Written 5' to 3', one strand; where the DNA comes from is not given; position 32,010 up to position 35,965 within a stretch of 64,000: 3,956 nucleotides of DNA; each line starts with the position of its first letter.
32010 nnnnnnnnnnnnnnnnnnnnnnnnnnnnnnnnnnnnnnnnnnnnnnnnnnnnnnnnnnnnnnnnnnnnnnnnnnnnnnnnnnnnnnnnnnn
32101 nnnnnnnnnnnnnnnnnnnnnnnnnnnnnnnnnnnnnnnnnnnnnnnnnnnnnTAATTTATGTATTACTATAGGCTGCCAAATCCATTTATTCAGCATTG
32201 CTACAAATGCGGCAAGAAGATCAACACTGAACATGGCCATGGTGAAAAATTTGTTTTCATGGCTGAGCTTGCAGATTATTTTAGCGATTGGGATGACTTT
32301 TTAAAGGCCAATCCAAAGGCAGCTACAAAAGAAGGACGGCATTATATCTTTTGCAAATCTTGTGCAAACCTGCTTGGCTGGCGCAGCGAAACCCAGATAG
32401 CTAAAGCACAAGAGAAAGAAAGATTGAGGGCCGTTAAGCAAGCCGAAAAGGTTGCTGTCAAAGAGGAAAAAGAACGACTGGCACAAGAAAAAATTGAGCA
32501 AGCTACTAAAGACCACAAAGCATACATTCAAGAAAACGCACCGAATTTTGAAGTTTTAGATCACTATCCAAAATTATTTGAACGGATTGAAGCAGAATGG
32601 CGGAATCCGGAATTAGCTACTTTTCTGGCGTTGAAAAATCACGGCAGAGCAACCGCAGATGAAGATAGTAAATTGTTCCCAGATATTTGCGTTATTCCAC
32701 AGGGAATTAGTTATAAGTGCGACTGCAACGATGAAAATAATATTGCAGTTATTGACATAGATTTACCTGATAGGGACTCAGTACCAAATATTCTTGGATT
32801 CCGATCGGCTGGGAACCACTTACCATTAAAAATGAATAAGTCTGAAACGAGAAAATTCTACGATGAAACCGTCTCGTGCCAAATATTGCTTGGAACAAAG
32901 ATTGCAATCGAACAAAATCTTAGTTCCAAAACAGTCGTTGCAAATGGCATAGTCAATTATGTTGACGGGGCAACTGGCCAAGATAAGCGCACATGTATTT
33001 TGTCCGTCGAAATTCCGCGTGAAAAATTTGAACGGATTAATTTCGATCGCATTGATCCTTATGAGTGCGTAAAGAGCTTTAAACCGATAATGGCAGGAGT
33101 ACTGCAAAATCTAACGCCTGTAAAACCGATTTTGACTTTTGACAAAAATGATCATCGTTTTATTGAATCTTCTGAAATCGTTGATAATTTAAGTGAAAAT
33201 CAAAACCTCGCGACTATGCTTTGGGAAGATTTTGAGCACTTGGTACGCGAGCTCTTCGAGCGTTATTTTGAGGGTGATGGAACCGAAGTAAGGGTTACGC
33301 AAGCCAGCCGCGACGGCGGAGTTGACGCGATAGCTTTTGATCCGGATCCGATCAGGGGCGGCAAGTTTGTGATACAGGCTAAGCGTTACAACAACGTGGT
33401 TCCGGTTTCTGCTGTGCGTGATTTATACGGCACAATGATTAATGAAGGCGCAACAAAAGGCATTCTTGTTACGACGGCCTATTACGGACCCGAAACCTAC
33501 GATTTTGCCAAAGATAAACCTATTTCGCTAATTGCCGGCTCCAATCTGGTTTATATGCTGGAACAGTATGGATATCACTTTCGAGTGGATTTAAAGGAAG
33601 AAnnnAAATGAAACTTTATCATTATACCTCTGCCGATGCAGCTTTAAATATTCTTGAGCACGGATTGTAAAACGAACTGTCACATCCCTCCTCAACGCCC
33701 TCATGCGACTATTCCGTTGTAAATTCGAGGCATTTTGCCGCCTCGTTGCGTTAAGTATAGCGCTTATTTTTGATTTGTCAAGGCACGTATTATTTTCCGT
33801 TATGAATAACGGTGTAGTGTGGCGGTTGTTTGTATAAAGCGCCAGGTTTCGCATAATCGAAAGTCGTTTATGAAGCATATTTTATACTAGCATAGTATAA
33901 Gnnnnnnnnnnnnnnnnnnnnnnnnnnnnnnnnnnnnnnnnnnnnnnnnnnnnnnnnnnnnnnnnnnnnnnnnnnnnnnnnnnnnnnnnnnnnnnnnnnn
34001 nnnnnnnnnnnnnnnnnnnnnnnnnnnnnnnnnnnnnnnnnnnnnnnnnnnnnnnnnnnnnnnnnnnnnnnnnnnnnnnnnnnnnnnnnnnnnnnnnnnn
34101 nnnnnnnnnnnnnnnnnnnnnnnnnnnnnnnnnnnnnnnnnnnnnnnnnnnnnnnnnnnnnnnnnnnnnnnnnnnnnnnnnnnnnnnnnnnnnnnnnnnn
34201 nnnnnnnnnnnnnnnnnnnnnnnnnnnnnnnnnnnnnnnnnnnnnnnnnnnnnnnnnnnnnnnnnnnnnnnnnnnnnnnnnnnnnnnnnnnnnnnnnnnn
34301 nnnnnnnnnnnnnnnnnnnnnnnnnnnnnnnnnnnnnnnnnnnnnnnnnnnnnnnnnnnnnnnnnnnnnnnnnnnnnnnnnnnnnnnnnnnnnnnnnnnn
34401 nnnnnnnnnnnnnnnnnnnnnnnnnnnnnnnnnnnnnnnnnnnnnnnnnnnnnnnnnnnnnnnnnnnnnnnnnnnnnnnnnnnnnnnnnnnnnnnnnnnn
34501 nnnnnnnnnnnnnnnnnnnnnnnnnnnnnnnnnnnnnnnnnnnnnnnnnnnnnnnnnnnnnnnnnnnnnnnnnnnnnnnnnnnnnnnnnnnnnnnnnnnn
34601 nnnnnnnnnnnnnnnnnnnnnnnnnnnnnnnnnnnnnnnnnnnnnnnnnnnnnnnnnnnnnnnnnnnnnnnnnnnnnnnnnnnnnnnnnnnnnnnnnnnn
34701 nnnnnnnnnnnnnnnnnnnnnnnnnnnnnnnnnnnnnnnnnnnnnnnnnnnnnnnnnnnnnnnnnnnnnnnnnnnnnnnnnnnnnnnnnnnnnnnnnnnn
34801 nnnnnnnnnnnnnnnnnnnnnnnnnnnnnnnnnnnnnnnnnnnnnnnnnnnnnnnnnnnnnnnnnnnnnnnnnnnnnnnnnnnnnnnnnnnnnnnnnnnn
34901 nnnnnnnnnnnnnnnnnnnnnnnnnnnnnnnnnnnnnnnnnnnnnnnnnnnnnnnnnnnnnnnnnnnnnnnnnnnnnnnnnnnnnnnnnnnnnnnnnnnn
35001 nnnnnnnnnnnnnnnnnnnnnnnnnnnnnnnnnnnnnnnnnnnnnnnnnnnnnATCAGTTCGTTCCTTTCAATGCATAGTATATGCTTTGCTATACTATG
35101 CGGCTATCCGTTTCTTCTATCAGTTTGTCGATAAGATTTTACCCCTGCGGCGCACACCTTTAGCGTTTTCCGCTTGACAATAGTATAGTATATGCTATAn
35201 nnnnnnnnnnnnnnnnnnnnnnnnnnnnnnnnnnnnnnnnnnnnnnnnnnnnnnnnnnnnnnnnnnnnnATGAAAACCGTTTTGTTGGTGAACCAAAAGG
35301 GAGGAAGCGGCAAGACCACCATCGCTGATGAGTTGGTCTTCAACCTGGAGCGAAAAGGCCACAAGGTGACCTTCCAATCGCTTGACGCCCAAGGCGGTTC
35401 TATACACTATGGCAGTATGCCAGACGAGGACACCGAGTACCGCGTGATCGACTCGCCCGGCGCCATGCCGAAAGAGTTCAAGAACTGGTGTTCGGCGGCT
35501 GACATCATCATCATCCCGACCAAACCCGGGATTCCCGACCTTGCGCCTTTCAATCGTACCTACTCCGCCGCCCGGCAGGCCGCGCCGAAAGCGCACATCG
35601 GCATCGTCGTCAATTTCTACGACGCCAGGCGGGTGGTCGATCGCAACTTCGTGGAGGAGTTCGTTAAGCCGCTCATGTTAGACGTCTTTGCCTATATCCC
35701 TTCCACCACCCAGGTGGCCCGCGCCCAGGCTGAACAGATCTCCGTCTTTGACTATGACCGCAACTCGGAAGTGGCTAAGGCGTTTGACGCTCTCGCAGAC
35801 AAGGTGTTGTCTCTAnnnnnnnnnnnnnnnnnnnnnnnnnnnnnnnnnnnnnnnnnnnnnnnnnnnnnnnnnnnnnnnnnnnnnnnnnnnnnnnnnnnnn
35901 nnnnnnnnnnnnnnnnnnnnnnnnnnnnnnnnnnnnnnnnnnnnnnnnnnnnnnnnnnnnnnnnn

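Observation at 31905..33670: Small ORF + Mrr-like endonuclease (long novel N-terminus) + DUF2971 operon: a candidate defence locus knocked out by the mobile element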

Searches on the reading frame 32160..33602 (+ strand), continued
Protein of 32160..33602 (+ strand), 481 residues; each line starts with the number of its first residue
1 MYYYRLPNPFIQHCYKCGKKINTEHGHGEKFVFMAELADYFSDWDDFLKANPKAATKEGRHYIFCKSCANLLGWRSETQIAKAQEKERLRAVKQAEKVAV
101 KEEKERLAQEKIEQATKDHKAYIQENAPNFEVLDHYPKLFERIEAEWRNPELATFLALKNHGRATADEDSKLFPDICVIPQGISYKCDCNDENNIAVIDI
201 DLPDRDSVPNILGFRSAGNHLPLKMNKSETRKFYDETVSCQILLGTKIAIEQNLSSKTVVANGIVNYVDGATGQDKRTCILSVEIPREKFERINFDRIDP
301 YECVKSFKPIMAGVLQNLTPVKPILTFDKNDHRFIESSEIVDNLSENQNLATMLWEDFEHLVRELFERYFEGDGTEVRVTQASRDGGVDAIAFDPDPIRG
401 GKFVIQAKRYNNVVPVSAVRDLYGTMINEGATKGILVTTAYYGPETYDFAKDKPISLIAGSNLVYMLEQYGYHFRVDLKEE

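Call 81: find_encoding_contigs(protein=window:32160-33602:+, flank=10000, max_places=10)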
Protein window:32160-33602:+ (481 aa): 1 contig read that carries it; 1 place shown.
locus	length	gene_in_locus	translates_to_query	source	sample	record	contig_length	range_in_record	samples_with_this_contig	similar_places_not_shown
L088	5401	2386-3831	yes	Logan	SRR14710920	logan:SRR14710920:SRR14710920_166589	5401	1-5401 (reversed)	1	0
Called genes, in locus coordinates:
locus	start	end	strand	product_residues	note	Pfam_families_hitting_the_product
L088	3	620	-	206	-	?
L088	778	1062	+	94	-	PF04014:MazE_antitoxin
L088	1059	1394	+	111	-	PF02452:PemK_toxin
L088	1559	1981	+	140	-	-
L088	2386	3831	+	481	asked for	PF04471:Mrr_cat, PF22722:NA-iREase1 (weak)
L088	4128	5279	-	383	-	PF13936:HTH_38 (weak), PF12728:HTH_17 (faint), PF00665:rve (faint)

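Call 84: search_protein_families(library=pfam, alignment_id=A6, max_evalue=0.001)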
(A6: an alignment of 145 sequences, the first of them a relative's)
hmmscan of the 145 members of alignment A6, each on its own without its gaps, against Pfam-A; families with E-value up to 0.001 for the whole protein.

A. member 1, L002:1096-1350:- (85 aa): 0 families

B. families by the number of members that match (of 145 scanned): 167 families (the first 25 are shown)
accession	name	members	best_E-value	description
PF13847.12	Methyltransf_31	5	5.7e-10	Methyltransferase domain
PF13649.12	Methyltransf_25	5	2.1e-07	Methyltransferase domain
PF08241.18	Methyltransf_11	4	7.8e-08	Methyltransferase domain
PF01170.24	UPF0020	3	1.1e-28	RMKL-like, methyltransferase domain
PF01555.25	N6_N4_Mtase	3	9.9e-26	DNA methylase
PF01381.28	HTH_3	3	5.3e-18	Helix-turn-helix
PF01078.27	Mg_chelatase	2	8.4e-100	Magnesium chelatase, subunit ChlI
PF02421.24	FeoB_N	2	8e-63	Ferrous iron transport protein B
PF03193.22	RsgA_GTPase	2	6.3e-54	RsgA GTPase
PF13541.12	ChlI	2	5.8e-47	Subunit ChlI of Mg-chelatase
PF13335.12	Mg_chelatase_C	2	5.4e-34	Magnesium chelatase, subunit ChlI C-terminal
PF00589.27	Phage_integrase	2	2.5e-31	Phage integrase family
PF06114.19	Peptidase_M78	2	8.8e-24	IrrE N-terminal-like domain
PF01926.29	MMR_HSR1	2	9.6e-21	50S ribosome-binding GTPase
PF00092.34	VWA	2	1.2e-19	von Willebrand factor type A domain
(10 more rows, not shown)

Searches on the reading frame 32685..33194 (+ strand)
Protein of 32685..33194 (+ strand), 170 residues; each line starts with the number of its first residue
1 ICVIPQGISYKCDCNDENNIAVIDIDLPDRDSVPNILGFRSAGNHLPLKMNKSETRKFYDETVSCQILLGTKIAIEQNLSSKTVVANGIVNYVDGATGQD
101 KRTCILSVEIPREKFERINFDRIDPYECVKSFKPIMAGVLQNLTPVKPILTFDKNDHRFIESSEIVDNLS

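Call 58: predict_structure(alignment_id=A3)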
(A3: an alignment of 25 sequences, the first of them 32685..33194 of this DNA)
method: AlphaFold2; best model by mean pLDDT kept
length: 170 residues; sequences in the alignment: 25
mean_pLDDT: 84.6   pTM: 0.78
mean pLDDT of the five models: 84.6, 83.0, 78.9, 76.0, 74.0
residues with pLDDT >= 90: 95; 70-90: 53; 50-70: 9; < 50: 13
segments of 3 or more residues with pLDDT < 50: 158-170
pLDDT, mean of each block of 10 residues (from residue 1): 77 91 94 89 84 93 94 91 95 90 92 94 93 85 78 56 44
secondary structure, 60 per line:
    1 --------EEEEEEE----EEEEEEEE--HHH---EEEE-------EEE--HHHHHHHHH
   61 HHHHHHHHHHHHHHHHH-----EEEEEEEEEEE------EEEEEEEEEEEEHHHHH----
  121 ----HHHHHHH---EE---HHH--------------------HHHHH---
elements in order: E9-15 E20-27 E36-39 E47-49 H52-77 E83-93 E100-111 H112-116 H125-131 H163-167

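Call 61: fold_search(model_id=the predicted structure, library=pdb)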
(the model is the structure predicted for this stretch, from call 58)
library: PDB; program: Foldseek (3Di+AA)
matches with E <= 10: 615; with E <= 0.001: 0
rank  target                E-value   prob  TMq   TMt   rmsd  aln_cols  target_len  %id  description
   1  4lg3_A                6.2e-02  0.75  0.32  0.30   8.0       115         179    5  Crystal structure of a DUF487 family protein (DESPIG_00776) from Desulfovibrio piger ATCC 29098 at 2.49 A resolution (released 2013-08-21)
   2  9r2v_A                8.1e-02  0.57  0.29  0.31   7.6       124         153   11  De novo designed M16 protein fold (released 2025-05-14)
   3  4hn3_D                8.1e-02  0.51  0.26  0.16   6.5        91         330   12  The crystal structure of a sex pheromone precursor (lmo1757) from Listeria monocytogenes EGD-e (released 2012-10-31)
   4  2qx2                  8.6e-02  0.38  0.23  0.15   7.1        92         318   11  Structure of the C-terminal domain of sex pheromone staph-cAM373 precursor from Staphylococcus aureus (released 2007-09-11)
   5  4hn3_C                9.2e-02  0.60  0.26  0.15   6.5        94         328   11  The crystal structure of a sex pheromone precursor (lmo1757) from Listeria monocytogenes EGD-e (released 2012-10-31)
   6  9r2v_B                1.0e-01  0.60  0.30  0.33   6.8       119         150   13  De novo designed M16 protein fold (released 2025-05-14)
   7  4hn3_B                1.1e-01  0.44  0.26  0.15   6.4        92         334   14  The crystal structure of a sex pheromone precursor (lmo1757) from Listeria monocytogenes EGD-e (released 2012-10-31)
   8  4lg3_C                1.2e-01  0.44  0.27  0.26   7.8       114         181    7  Crystal structure of a DUF487 family protein (DESPIG_00776) from Desulfovibrio piger ATCC 29098 at 2.49 A resolution (released 2013-08-21)
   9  9r2v_C                1.4e-01  0.51  0.30  0.33   6.9       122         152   12  De novo designed M16 protein fold (released 2025-05-14)
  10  4hn3_A                1.6e-01  0.47  0.26  0.15   6.6        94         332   11  The crystal structure of a sex pheromone precursor (lmo1757) from Listeria monocytogenes EGD-e (released 2012-10-31)
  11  2ql8_A                1.7e-01  0.10  0.18  0.21  17.0       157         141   11  Crystal structure of a putative redox protein (lsei_0423) from lactobacillus casei atcc 334 at 1.50 A resolution (released 2007-07-24)
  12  3ib5                  1.9e-01  0.33  0.25  0.14   6.5        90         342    8  Crystal structure of Sex pheromone precursor (YP_536235.1) from LACTOBACILLUS SALIVARIUS SUBSP. SALIVARIUS UCC118 at 1.3 (released 2009-08-04)
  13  5ms7                  2.7e-01  0.05  0.13  0.08  11.5       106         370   11  Crystal structure of the legionella pneumophila effector protein RavZ_20-502 (released 2017-04-19)
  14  9r2v_E                4.3e-01  0.28  0.29  0.33   6.6       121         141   11  De novo designed M16 protein fold (released 2025-05-14)
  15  8f3h                  4.9e-01  0.09  0.17  0.06  15.9       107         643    9  Crystal structure of Penicillin Binding Protein 5 (PBP5) S466 insertion variant apo form from Enterococcus faecium (released 2023-07-05)
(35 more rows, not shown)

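Call 77: search_solved_structures(query=A3, max_evalue=10)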
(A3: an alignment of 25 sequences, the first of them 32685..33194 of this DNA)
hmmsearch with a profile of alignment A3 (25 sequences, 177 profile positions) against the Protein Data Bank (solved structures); distinct sequences matched with E-value up to 10: 9.
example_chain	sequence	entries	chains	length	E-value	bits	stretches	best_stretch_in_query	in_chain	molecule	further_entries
6dhx_A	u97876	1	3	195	0.6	13.1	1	48-87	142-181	TipC2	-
3hl2_A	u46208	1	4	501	0.77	12.7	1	92-139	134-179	O-phosphoseryl-tRNA(Sec) selenium transferase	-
4zdl_A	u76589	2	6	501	0.77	12.7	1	92-139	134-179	O-phosphoseryl-tRNA(Sec) selenium transferase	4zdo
4zdp_A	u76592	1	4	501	0.78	12.7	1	92-139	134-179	O-phosphoseryl-tRNA(Sec) selenium transferase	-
7l1t_A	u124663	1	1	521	0.83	12.6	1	92-139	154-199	O-phosphoseryl-tRNA(Sec) selenium transferase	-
7mdl_A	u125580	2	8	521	0.83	12.6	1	92-139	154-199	O-phosphoseryl-tRNA(Sec) selenium transferase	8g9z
6d5f_A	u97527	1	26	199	1.1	12.2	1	37-144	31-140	Fimbrial protein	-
1uwi_A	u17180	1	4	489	1.1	12.2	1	46-107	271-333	BETA-GALACTOSIDASE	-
3bc8_A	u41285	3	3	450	1.6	11.7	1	100-139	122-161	O-phosphoseryl-tRNA(Sec) selenium transferase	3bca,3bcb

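Call 79: fold_search(model_id=the predicted structure, library=viral)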
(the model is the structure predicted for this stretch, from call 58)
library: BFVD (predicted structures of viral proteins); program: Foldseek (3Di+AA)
matches with E <= 10: 778; with E <= 0.001: 1
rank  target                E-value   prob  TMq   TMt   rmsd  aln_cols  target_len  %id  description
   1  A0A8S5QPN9            4.1e-06  1.00  0.42  0.32   8.1       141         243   11  Uncharacterized protein [Siphoviridae sp. ct8LX107]
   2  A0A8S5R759            5.1e-03  0.54  0.27  0.28  15.7       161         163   12  Uncharacterized protein [virus sp. ctVE78]
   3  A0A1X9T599            4.0e-02  0.41  0.24  0.16   7.9       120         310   11  Uncharacterized protein [Ranid herpesvirus 3]
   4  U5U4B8                4.2e-02  0.18  0.21  0.21  16.8       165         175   12  (no name in the UniProt tables at hand)
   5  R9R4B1                5.5e-02  0.30  0.24  0.30  14.3       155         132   12  Uncharacterized protein [Vibrio phage JA-1]
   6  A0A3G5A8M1            5.5e-02  0.23  0.18  0.08  14.7       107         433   12  Uncharacterized protein [Hyperionvirus sp.]
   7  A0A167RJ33            6.2e-02  0.14  0.19  0.16  12.6       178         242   10  Uncharacterized protein [Powai lake megavirus]
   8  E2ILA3                6.6e-02  0.20  0.27  0.21  17.0       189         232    7  (no name in the UniProt tables at hand)
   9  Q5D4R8                6.6e-02  0.15  0.22  0.11  20.1       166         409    9  uL24 [anatid alphaherpesvirus 1]
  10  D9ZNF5                7.1e-02  0.54  0.22  0.27   7.8       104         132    9  (no name in the UniProt tables at hand)
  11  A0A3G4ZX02            8.6e-02  0.18  0.15  0.15  15.3        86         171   15  inosine/xanthosine triphosphatase [Edafosvirus sp.]
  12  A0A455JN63            8.6e-02  0.16  0.19  0.15  16.1       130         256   12  Protein UL24 homolog [Cervid alphaherpesvirus 2]
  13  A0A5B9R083            9.7e-02  0.41  0.25  0.17  10.0       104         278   14  Nuclear protein UL24 [Cacatuid alphaherpesvirus 2]
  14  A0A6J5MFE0            1.0e-01  0.25  0.24  0.16   9.2       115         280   11  PD-(D/E)XK nuclease superfamily [uncultured Caudovirales phage]
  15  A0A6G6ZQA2            1.0e-01  0.20  0.27  0.13  15.9       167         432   14  (no name in the UniProt tables at hand)
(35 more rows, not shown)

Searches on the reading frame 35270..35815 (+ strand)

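Call 71: search_protein_families(library=pfam, max_evalue=0.001, proteins=[window:35270-35815:+])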
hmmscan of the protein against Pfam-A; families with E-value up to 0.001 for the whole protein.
window:35270-35815:+ (182 aa): 5 families
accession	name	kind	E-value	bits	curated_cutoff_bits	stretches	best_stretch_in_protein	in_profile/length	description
PF01656.29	CbiA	-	6.1e-13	49.3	25.4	1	5-158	2-124/125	CobQ/CobB/MinD/ParA nucleotide binding domain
PF00142.24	Fer4_NifH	-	3.4e-10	40.3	25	1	77-180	141-245/271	4Fe-4S iron sulfur cluster binding proteins, NifH/frxC family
PF13614.12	AAA_31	-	6.8e-09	36.3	27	1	1-44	1-44/177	AAA domain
PF10609.15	ParA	-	9.4e-08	32.2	27.1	1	3-46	5-48/246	NUBPL iron-transfer P-loop NTPase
PF09140.17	MipZ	-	8.3e-07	29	20.7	1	3-45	2-44/262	ATPase MipZ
